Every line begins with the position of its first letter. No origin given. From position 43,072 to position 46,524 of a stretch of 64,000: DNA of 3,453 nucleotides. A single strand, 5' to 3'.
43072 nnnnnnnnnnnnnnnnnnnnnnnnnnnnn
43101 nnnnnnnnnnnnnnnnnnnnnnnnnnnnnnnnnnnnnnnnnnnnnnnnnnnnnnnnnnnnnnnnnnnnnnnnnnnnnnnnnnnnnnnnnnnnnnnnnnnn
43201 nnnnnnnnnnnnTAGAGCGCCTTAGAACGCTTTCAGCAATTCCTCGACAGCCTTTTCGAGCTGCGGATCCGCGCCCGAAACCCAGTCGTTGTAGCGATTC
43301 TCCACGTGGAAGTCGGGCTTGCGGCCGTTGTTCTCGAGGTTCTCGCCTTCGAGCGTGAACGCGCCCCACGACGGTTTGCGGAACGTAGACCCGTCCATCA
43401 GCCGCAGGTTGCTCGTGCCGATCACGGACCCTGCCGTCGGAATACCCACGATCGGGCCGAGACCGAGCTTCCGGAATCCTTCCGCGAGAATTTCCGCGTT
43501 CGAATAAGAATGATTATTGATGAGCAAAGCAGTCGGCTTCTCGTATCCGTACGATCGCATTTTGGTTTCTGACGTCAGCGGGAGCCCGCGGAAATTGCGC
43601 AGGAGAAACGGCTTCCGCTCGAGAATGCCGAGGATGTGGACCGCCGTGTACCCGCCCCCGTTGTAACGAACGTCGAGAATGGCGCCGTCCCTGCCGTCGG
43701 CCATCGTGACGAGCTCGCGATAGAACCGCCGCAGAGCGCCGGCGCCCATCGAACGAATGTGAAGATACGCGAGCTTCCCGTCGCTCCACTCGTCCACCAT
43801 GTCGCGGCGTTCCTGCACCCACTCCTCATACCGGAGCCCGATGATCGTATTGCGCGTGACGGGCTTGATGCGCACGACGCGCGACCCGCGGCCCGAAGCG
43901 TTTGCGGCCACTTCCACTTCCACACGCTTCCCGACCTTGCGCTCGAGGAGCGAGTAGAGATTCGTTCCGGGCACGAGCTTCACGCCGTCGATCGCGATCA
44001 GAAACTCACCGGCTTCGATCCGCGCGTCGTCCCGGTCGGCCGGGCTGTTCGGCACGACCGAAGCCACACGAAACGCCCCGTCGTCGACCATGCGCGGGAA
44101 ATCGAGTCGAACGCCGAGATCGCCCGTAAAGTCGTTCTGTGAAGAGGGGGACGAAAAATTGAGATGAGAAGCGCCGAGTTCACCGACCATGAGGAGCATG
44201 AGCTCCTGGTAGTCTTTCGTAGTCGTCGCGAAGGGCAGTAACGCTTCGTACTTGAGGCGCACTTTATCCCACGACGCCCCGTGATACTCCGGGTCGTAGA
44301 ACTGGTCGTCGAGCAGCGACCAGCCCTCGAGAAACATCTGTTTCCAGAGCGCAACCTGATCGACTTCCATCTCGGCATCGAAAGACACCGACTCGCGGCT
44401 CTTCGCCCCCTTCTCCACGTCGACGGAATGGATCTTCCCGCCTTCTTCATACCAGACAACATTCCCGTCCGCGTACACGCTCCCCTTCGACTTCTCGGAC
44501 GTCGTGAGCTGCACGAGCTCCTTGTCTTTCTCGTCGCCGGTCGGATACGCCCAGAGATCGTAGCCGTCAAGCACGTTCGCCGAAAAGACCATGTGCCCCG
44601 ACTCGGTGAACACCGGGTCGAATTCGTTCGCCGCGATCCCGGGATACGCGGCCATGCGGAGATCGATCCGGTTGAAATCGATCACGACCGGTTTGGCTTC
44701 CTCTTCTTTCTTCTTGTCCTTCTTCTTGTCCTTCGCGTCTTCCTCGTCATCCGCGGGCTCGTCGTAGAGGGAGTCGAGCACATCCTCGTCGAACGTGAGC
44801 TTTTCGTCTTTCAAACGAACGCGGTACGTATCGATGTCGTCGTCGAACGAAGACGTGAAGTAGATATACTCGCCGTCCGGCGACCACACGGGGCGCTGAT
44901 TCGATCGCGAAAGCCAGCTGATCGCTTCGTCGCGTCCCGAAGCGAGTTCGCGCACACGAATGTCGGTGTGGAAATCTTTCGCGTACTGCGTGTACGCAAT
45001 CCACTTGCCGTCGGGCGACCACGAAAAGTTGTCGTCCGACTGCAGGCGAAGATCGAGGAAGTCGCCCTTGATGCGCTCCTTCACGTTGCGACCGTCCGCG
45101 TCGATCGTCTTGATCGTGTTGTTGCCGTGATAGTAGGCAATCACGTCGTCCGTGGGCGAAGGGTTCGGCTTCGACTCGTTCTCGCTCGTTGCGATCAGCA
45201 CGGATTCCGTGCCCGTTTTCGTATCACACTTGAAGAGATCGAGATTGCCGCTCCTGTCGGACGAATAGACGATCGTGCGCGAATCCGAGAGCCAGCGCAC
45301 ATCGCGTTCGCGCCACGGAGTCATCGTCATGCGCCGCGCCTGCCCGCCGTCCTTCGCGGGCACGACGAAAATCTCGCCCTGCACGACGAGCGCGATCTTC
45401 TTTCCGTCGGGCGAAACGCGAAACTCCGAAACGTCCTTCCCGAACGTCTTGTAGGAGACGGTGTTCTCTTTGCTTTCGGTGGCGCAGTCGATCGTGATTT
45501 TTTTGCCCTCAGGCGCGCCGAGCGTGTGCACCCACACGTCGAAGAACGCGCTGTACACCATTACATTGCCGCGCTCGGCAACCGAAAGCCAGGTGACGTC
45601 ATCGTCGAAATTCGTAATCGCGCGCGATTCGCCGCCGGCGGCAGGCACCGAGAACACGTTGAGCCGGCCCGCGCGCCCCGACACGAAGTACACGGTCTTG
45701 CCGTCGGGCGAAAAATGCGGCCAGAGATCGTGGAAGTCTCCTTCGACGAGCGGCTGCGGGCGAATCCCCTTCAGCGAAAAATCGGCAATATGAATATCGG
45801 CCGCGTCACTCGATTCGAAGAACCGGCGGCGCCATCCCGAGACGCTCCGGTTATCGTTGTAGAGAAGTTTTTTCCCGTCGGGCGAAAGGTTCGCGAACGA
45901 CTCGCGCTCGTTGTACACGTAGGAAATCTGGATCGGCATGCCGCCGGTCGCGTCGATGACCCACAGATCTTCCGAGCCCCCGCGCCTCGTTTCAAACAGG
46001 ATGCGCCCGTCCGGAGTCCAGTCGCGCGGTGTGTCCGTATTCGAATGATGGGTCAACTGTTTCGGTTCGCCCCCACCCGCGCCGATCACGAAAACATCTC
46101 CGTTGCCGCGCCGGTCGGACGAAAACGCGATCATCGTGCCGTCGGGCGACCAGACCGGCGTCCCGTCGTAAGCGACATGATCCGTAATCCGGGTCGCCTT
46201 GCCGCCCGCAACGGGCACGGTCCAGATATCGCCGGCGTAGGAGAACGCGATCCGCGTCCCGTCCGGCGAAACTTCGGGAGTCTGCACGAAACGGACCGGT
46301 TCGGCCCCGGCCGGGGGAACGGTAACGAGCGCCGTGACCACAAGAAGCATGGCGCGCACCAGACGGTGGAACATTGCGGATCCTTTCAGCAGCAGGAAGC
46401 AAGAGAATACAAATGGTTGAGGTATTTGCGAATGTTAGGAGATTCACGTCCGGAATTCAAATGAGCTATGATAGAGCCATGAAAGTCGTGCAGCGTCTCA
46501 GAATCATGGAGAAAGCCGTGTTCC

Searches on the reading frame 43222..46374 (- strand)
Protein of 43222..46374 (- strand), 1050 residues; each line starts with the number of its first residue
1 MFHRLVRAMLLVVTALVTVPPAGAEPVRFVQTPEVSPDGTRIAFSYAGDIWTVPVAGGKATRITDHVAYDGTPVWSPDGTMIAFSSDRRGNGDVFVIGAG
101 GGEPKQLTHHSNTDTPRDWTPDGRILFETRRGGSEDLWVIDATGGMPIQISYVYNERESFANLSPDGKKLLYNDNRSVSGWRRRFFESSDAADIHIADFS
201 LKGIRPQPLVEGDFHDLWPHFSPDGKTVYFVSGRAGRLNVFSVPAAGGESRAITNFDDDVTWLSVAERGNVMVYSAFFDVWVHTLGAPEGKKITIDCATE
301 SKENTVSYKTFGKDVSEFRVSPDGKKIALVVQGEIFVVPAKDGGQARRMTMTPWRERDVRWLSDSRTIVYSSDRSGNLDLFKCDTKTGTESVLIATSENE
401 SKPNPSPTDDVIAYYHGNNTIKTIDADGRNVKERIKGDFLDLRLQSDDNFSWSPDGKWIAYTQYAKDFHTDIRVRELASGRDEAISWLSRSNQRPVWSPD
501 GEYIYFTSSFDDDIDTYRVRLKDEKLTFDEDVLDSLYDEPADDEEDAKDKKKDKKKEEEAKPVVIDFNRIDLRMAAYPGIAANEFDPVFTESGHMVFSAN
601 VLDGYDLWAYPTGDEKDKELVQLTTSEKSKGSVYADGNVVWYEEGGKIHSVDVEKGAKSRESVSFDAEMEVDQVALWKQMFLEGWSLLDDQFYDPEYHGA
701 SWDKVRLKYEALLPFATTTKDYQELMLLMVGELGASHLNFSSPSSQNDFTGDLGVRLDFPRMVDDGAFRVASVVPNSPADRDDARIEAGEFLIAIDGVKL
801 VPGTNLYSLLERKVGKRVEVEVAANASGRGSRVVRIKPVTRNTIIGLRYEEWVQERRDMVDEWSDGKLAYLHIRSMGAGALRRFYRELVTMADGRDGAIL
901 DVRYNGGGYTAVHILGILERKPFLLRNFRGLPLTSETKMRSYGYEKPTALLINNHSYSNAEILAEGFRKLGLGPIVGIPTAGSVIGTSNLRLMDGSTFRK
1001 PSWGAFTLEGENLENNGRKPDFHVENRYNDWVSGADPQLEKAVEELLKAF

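Call 10: search_protein_families(library=pfam, proteins=[window:43222-46374:-])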
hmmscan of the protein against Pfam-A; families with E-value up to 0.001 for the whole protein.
window:43222-46374:- (1050 aa): 10 families
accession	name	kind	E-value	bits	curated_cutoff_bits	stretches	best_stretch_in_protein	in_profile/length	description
PF07676.18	PD40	-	2e-46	155.5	20.9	3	61-96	2-38/38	WD40-like Beta Propeller Repeat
PF03572.23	Peptidase_S41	-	1.6e-22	80.3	24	1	867-1024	1-165/165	Peptidase family S41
PF00930.27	DPPIV_N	-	5.5e-17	62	22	0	27-66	42-81/354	Dipeptidyl peptidase IV (DPP IV) N-terminal region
PF14684.11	Tricorn_C1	-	8.8e-16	58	24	1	677-731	5-59/59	Tricorn protease C1 domain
PF25174.1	Beta-prop_THOC3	-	5.3e-09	35.9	305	0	448-517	92-156/272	THOC3 beta-propeller domain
PF10647.15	Gmad1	-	2.4e-06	28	20.5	1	279-377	77-185/251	Lipoprotein LpqB beta-propeller domain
PF17820.7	PDZ_6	-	2.2e-05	24.5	27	1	770-822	2-52/54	PDZ domain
PF16755.11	Beta-prop_NUP159_NUP214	-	0.00017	21.4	29.6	0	359-500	64-220/366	NUP159/214 beta propeller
PF14685.13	PDZ_Tricorn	-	0.00042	20.7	25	0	777-834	31-86/88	Tricorn protease PDZ domain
PF08450.18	SGL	-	0.00064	19.8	26.3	0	220-257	140-180/246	SMP-30/Gluconolactonase/LRE-like region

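Call 44: find_encoding_contigs(protein=window:43222-46374:-, flank=10000, max_places=4)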
Protein window:43222-46374:- (1050 aa): 2 contigs read that carry it; 2 places shown.
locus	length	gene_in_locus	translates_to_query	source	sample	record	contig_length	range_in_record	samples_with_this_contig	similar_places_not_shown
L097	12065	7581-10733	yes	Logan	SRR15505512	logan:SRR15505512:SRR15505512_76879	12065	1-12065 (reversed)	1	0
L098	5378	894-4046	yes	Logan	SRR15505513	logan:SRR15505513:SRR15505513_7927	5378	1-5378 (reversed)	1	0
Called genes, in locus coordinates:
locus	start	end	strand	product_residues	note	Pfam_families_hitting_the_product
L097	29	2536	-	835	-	PF04389:Peptidase_M28, PF01546:Peptidase_M20 (weak), PF22184:CBM_56 (weak), PF13860:FlgD_ig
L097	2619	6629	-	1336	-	PF13620:CarboxypepD_reg, PF01483:P_proprotein, PF13860:FlgD_ig, PF18962:Por_Secre_tail (faint)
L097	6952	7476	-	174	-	-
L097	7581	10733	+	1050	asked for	PF26549:Tricorn_N, PF26550:Tricorn_2nd, PF07676:PD40, PF07676:PD40 (weak), PF26549:Tricorn_N (weak), PF26550:Tricorn_2nd, PF14684:Tricorn_C1, PF03572:Peptidase_S41, +5 more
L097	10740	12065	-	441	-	?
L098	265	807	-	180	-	-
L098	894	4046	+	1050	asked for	PF26549:Tricorn_N, PF26550:Tricorn_2nd, PF07676:PD40, PF07676:PD40 (weak), PF26549:Tricorn_N (weak), PF26550:Tricorn_2nd, PF14684:Tricorn_C1, PF03572:Peptidase_S41, +5 more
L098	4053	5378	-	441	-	?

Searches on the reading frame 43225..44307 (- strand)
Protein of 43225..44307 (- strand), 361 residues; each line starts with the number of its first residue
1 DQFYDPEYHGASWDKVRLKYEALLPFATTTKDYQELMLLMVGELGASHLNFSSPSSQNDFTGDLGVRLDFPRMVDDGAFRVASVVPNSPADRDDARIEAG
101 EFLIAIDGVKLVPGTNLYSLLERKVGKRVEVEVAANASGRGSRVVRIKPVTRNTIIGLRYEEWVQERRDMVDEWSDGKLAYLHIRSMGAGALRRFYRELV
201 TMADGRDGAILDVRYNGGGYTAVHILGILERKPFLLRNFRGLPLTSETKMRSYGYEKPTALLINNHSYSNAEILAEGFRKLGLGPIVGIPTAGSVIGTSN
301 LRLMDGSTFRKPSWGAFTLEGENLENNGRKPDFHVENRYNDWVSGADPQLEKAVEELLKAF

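Call 47: find_related_loci(query=A3, collection=genome_contigs, flank=4500)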
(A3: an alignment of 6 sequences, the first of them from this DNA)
Query A3 (361 aa) in genome_contigs; peptide patterns used: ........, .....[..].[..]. (x = any residue, [..] = any of these).
49 stretches matched a pattern; 21 encode a relative of the query (tblastn E <= 1e-3); 20 distinct loci.
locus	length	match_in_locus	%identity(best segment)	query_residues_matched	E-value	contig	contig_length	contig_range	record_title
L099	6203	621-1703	91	1-361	0e+0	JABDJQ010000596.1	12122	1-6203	MAG: Gemmatimonadetes bacterium isolate SS_bin_27 k127_1542897, whole genome shotgun sequence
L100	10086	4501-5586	69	1-361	3e-170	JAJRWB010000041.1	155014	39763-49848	MAG: Candidatus Eisenbacteria bacterium isolate Dive96_bin2.117 k141_2069753, whole genome shotgun sequence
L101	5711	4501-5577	62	1-358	3e-148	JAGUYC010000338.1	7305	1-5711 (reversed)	MAG: Gemmatimonadetes bacterium isolate DeMMO4_6 c_000000028070, whole genome shotgun sequence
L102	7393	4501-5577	61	1-359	7e-146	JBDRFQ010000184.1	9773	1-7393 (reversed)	MAG: Candidatus Eisenbacteria bacterium isolate MEGAHIT-group-1.380 k141_10044926, whole genome shotgun sequence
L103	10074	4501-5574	60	1-358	2e-143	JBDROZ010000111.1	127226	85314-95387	MAG: Candidatus Eisenbacteria bacterium isolate MEGAHIT-group-1.985 k141_4336232, whole genome shotgun sequence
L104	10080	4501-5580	69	1-359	1e-166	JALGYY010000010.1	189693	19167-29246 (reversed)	MAG: bacterium isolate LQ108M_Bin_12 LQ108M_Bin_12_scaffold_75, whole genome shotgun sequence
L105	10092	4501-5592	40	1-361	5e-79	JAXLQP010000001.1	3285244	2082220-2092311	MAG: Blastocatellia bacterium isolate STL-ACI6 C1.198.fa-1, whole genome shotgun sequence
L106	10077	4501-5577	42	1-359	2e-77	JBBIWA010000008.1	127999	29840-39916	MAG: Acidobacteriota bacterium isolate ETS170220_bin_9 NODE_56_length_127999_cov_4.70058, whole genome shotgun sequence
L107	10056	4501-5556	40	1-359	1e-76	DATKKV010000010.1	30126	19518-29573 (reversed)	MAG TPA_asm: Bryobacteraceae bacterium isolate SMAG_U14667 k141_2596175, whole genome shotgun sequence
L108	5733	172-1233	39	1-361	1e-73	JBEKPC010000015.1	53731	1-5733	MAG: Bryobacteraceae bacterium isolate SPRUCE 455 SPRUCE_455_15, whole genome shotgun sequence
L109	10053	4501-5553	38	1-358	4e-69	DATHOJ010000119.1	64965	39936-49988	MAG TPA_asm: Bryobacteraceae bacterium isolate SMAG_U12681 k141_3214961, whole genome shotgun sequence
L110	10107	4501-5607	36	1-361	2e-66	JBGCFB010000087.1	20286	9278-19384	MAG: Bacteroidia bacterium isolate SGMAG-32 contig87, whole genome shotgun sequence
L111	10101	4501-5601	36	1-359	3e-65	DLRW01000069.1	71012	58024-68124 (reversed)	MAG TPA_asm: Flavobacteriales bacterium UBA7878 UBA7878_contig_3705, whole genome shotgun sequence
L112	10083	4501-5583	35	1-358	2e-64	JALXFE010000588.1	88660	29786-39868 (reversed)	MAG: Thermoanaerobaculia bacterium isolate V2_maxbin2_scaf2bin.072 V2_NODE_8_length_88660_cov_7.297527, whole genome sho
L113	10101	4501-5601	36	1-359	1e-63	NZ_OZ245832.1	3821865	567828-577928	MAG: Croceimicrobium sp. isolate cd85bb10-1c1a-4fe6-bac5-99d6b2ff1792 chromosome 1, complete sequence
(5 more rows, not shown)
